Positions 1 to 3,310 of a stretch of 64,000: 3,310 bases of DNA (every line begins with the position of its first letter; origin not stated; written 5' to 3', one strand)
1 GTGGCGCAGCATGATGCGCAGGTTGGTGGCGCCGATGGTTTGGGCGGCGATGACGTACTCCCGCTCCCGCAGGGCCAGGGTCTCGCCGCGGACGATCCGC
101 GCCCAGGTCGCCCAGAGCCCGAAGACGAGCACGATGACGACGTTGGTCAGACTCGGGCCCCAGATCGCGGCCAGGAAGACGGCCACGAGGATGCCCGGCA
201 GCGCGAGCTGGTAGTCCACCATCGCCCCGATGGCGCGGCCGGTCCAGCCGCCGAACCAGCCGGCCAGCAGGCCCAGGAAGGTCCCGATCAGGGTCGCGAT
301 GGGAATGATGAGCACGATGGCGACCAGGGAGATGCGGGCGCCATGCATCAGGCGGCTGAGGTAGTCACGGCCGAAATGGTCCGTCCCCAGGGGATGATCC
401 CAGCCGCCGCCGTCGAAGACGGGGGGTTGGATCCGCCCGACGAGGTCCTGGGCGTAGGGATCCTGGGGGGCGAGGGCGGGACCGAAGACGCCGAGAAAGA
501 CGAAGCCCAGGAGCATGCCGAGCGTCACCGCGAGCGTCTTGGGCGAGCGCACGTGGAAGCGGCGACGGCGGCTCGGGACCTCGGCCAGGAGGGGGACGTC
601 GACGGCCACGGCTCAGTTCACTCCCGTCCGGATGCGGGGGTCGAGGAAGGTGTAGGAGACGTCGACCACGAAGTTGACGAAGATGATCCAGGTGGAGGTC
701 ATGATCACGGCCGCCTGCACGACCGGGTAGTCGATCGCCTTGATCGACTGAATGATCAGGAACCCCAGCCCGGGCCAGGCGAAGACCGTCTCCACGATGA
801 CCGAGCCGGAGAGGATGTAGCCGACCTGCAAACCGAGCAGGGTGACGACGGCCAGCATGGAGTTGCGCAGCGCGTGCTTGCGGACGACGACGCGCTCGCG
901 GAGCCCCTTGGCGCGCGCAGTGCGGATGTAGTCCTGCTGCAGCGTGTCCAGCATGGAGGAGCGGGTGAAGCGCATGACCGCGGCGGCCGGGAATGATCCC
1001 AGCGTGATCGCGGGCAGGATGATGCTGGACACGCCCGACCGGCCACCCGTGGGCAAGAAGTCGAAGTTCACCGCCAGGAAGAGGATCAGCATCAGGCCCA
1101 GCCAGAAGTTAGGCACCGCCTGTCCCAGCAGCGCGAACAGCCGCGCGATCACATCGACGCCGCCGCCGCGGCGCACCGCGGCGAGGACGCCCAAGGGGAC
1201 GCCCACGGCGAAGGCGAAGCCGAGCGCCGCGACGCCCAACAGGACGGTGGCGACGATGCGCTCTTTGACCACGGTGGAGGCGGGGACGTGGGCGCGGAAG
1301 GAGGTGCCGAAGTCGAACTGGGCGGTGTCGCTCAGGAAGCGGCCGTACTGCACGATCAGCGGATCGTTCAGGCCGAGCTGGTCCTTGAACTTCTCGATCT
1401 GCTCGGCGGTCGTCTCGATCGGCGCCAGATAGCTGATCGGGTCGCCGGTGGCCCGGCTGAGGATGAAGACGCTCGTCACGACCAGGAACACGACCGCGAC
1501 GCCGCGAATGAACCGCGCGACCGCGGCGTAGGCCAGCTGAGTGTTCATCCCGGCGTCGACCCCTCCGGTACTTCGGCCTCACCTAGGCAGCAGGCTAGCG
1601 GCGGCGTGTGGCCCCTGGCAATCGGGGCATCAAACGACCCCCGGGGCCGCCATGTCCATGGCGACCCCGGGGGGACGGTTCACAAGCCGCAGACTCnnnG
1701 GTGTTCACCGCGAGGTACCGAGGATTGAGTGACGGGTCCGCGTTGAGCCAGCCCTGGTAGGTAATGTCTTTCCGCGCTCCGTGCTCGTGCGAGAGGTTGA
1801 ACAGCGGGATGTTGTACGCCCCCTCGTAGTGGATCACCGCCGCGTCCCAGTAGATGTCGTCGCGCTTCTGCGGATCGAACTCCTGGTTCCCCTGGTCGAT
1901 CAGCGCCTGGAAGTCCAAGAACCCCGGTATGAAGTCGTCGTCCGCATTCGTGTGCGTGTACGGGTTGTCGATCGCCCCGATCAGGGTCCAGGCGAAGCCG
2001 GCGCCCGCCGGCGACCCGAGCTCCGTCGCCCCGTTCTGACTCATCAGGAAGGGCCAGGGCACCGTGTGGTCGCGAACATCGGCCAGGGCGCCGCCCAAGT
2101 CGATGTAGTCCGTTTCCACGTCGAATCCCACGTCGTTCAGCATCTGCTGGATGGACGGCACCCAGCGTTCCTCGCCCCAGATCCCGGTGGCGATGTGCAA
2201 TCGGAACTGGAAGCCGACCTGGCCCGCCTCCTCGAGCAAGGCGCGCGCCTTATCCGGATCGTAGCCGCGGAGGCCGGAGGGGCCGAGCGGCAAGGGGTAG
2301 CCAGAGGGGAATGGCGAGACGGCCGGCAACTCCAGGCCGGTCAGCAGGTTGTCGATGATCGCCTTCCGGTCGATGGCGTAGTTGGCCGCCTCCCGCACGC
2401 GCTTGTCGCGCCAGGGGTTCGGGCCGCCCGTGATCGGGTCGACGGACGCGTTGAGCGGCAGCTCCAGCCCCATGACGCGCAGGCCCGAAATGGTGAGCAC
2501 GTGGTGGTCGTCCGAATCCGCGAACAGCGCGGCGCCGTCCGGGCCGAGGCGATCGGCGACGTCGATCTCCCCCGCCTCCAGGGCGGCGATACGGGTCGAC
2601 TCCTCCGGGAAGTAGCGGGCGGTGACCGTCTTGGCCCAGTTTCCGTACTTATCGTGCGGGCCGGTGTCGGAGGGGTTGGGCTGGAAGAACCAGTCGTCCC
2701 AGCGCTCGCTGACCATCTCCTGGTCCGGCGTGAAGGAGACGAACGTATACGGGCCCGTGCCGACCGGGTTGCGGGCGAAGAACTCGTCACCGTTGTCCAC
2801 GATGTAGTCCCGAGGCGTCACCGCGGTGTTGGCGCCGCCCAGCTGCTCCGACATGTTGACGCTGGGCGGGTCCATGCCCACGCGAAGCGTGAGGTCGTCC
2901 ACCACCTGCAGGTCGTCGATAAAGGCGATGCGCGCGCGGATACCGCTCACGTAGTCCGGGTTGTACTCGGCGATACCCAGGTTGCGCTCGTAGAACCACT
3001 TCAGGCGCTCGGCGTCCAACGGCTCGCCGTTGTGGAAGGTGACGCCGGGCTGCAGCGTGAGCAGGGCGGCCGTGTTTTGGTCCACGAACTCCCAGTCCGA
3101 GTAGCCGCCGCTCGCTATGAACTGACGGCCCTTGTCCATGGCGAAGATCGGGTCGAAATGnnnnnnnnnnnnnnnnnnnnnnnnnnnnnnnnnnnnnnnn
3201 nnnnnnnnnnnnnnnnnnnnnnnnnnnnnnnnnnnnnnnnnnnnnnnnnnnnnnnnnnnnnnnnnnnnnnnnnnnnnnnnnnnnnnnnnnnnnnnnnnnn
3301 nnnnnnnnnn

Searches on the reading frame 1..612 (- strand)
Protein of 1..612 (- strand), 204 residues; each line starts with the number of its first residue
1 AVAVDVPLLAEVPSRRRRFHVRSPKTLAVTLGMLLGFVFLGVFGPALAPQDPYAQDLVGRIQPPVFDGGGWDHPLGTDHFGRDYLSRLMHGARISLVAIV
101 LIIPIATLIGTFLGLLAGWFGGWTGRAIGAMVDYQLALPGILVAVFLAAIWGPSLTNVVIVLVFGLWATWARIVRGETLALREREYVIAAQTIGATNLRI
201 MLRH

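Call 5: search_protein_families(library=pfam, proteins=[window:1-612:-])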
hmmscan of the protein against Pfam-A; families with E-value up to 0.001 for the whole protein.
window:1-612:- (204 aa): 2 families
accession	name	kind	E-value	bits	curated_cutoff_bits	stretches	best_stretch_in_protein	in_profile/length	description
PF00528.27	BPD_transp_1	-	2e-11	44.4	26.4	1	110-204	1-101/184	Binding-protein-dependent transport system inner membrane component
PF12911.12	OppC_N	-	0.00034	20.9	23.9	1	30-64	19-53/53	N-terminal TM domain of oligopeptide transport permease C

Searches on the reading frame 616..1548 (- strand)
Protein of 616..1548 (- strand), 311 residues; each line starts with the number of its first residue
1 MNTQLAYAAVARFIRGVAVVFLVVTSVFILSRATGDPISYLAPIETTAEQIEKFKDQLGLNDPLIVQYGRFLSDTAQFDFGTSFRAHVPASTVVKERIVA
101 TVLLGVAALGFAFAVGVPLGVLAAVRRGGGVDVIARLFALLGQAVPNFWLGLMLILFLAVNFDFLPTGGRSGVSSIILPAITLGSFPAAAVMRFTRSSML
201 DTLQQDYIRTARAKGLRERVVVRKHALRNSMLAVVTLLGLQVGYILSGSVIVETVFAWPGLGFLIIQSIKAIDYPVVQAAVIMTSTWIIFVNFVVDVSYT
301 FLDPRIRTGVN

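Call 5: search_protein_families(library=pfam, proteins=[window:616-1548:-])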
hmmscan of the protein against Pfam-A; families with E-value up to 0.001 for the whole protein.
window:616-1548:- (311 aa): 2 families
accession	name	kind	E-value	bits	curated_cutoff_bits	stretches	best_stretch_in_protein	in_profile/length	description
PF00528.27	BPD_transp_1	-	8.5e-44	149.9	26.4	1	116-307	1-183/184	Binding-protein-dependent transport system inner membrane component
PF19300.4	BPD_transp_1_N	-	1.3e-05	25.8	23.8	1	11-74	7-71/114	Binding-prot-dependent transport system membrane comp, N-term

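Call 8: find_encoding_contigs(protein=window:616-1548:-, flank=10000, max_places=6)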
Protein window:616-1548:- (311 aa): no gene with exactly this product is on record in the collection.

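Call 9: search_protein_families(library=ncbifam, proteins=[window:616-1548:-])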
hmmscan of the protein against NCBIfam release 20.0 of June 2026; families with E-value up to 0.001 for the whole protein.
window:616-1548:- (311 aa): 20 families
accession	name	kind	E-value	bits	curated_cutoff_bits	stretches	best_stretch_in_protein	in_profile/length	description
NF045470.1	Opp2B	equivalog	3.9e-97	325.1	350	1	12-307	1-300/300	nickel ABC transporter permease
TIGR02789.1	nickel_nikB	equivalog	8.3e-78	261.9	447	1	12-309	8-311/314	nickel ABC transporter permease subunit NikB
NF045469.1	Opp1B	equivalog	2.4e-77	260.5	380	1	12-307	8-307/307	nickel/cobalt ABC transporter permease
NF011661.0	PRK15081.1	equivalog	4e-76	256.4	463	1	12-307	8-304/306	glutathione ABC transporter permease GsiC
NF008161.0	PRK10914.1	equivalog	1.6e-72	244.6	590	2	173-308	202-337/339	dipeptide ABC transporter permease DppB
NF045472.1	Opp4B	equivalog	1.4e-71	241.4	450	1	9-307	5-319/319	oligopeptide ABC transporter permease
NF045471.1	Opp3B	equivalog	2.7e-70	237.2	480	1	11-308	7-304/308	oligopeptide ABC transporter permease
NF007677.0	PRK10352.1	equivalog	6e-70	235.8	433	1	10-308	6-308/314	nickel ABC transporter permease subunit NikB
NF007008.0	PRK09471.1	equivalog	5.4e-54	183.7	388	1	11-307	7-305/306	oligopeptide ABC transporter permease OppB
NF011690.0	PRK15110.1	equivalog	8.3e-43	147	432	2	172-300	179-307/321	putrescine export ABC transporter permease SapB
NF011712.0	PRK15133.1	subfamily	1.5e-37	129.4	445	1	48-306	83-359/364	microcin C ABC transporter permease YejB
NF043081.1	MMSYN1_0165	equivalog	2.8e-27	95.7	350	1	89-307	166-385/388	oligopeptide ABC transporter permease OppB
NF045474.1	Opp2C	equivalog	2.7e-09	37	300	1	100-246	41-172/236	nickel transporter permease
TIGR02790.1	nickel_nikC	equivalog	7.2e-09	35.6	358.45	1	58-246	21-194/258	nickel ABC transporter permease subunit NikC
NF045476.1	Opp4C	equivalog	2.8e-07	30.1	350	1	101-263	79-223/278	oligopeptide ABC transporter permease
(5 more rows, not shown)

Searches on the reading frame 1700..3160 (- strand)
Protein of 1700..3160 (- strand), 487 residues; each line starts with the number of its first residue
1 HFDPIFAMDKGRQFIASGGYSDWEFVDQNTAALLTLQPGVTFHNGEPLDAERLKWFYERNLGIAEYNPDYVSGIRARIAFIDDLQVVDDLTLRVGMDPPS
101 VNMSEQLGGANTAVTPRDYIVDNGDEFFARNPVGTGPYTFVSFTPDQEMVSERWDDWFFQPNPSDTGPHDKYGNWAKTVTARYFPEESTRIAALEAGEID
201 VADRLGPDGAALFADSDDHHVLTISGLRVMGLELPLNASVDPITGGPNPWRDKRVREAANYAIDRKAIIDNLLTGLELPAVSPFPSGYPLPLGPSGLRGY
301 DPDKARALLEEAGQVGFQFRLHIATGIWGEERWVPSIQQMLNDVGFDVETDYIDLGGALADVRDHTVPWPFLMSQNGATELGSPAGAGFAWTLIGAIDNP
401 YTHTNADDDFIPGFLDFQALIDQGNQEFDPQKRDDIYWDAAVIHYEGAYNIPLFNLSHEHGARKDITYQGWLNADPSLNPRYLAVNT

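Call 37: search_solved_structures(query=window:1700-3160:-, max_evalue=0.00001)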
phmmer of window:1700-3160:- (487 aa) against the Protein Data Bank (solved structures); distinct sequences matched with E-value up to 0.00001: 44.
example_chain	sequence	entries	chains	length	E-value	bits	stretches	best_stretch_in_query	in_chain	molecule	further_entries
6hlx_A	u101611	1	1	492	4.2e-22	81.7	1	42-362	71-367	AgaA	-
5u4o_A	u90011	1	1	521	5.8e-21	78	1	21-472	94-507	ABC transporter substrate-binding protein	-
4wed_A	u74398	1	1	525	1.7e-18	69.8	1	2-320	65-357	ABC transporter, periplasmic solute-binding protein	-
5yyb_A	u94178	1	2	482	7.6e-16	61.1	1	33-342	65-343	Putative ABC transporter periplasmic binding protein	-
5z99_A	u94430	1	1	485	7.7e-16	61.1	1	33-342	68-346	Putative ABC transporter periplasmic binding protein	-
5za4_A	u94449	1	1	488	7.8e-16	61.1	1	33-342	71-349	Putative ABC transporter periplasmic binding protein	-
4ofl_A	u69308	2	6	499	1e-14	57.3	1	23-313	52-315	Extracytoplasmic Nickel-Binding Protein YpYntA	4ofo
3ry3_A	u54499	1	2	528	1.2e-14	57.1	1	23-313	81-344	Putative solute-binding protein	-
4zec_A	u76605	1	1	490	2.2e-14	56.3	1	21-329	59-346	ABC transporter, substrate binding protein (Agrocinopines A and B)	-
8cke_A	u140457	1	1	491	2.2e-14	56.3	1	21-329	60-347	ABC transporter substrate-binding protein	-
4ra1_A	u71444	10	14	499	2.3e-14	56.2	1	21-329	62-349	ABC transporter, substrate binding protein (Agrocinopines A and B) | ABC transporter substrate-binding protein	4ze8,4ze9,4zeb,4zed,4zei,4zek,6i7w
8upi_A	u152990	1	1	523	2.8e-13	52.6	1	30-352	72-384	Peptide ABC transporter substrate-binding protein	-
3t66_A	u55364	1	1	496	6e-13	51.5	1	16-354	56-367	Nickel ABC transporter (Nickel-binding protein)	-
8ch1_A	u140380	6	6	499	1e-12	50.8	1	21-362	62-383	Agrocinopine utilization periplasmic binding protein AccA | AccA | ABC transporter substrate binding protein (Agrocinopine)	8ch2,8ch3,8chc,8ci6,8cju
2noo_A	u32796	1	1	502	2.9e-12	49.3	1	23-313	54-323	Nickel-binding periplasmic protein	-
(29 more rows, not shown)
